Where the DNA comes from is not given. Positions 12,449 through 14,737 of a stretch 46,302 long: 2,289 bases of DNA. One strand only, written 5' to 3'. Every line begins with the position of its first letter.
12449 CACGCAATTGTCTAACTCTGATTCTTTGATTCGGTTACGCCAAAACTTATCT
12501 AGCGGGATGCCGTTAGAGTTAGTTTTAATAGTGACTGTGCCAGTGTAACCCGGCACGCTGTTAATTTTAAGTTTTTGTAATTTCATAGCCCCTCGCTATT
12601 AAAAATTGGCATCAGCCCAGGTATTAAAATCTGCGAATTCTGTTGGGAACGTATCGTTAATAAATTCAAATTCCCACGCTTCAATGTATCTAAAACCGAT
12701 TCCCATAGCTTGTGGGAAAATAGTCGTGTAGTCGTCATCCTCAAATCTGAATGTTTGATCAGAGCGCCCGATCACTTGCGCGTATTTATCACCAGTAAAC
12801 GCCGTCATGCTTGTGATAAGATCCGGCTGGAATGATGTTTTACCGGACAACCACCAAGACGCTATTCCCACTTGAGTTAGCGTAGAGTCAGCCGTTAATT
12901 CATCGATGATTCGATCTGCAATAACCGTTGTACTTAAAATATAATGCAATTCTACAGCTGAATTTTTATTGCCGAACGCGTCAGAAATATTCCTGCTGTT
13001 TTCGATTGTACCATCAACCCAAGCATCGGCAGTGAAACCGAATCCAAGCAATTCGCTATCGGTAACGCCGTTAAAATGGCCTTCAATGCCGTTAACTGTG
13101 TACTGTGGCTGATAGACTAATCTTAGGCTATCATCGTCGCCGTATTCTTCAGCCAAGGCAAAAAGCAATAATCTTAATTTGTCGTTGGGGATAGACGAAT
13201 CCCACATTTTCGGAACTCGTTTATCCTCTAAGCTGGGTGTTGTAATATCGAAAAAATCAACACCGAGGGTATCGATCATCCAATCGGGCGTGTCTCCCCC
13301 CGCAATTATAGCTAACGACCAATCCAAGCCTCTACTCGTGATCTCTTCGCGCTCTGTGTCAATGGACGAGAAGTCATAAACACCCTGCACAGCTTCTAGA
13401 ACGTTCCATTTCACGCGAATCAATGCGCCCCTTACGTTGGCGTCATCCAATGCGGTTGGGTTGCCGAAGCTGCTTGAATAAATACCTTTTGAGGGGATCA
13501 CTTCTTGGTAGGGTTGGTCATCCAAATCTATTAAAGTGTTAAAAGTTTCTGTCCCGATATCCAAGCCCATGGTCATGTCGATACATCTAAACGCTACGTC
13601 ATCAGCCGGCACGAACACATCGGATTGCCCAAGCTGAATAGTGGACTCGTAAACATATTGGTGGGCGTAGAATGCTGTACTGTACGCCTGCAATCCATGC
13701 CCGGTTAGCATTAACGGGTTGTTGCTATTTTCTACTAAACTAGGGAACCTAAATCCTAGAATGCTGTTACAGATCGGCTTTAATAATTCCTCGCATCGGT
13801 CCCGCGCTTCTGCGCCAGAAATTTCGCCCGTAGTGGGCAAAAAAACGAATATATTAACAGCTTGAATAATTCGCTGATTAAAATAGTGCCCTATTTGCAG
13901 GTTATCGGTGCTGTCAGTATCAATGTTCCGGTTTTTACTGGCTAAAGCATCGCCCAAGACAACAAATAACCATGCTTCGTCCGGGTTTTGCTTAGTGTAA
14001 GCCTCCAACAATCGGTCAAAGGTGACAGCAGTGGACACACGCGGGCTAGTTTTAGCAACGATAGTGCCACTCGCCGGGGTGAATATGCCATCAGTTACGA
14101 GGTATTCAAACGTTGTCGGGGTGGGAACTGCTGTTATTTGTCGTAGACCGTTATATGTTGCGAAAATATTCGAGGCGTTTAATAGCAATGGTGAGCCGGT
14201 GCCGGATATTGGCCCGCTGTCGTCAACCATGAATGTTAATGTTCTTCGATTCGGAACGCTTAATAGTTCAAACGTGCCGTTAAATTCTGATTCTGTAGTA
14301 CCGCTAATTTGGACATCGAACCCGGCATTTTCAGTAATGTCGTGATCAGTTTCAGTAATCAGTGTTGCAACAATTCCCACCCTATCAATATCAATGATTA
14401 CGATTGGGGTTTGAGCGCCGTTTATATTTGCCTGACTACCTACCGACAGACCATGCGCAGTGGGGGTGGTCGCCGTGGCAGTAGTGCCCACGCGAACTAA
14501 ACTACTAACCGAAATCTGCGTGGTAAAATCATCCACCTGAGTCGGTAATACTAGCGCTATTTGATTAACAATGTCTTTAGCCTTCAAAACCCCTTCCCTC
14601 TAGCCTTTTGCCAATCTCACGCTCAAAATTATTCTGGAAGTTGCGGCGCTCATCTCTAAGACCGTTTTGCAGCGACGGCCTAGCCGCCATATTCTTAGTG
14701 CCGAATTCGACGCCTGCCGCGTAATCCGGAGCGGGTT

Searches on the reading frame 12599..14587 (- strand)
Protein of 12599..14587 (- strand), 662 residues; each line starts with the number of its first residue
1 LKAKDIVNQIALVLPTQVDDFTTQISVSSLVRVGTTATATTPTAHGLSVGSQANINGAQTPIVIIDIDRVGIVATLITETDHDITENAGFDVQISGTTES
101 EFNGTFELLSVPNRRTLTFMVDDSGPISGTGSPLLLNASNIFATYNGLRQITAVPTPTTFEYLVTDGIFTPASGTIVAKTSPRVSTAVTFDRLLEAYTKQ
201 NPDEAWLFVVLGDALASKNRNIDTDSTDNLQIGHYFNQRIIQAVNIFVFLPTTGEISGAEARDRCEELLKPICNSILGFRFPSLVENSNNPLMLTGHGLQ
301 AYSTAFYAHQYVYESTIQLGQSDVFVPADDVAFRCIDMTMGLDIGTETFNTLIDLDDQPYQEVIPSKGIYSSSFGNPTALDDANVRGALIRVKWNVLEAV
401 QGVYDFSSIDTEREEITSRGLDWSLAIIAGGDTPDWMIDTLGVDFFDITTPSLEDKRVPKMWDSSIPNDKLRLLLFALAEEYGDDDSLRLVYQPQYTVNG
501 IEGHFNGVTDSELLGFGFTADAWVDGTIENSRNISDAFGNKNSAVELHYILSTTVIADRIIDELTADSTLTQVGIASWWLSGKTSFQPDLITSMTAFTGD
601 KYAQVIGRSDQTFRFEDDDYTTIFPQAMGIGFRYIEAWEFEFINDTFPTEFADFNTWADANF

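Call 101: search_protein_families(library=phrogs, proteins=[window:12599-14587:-], max_evalue=0.00001)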
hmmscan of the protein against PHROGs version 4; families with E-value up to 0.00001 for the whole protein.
window:12599-14587:- (662 aa): 1 family
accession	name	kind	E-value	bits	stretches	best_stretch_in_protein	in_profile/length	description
phrog_9998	-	unknown function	2.5e-07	31.3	0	73-132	52-111/401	-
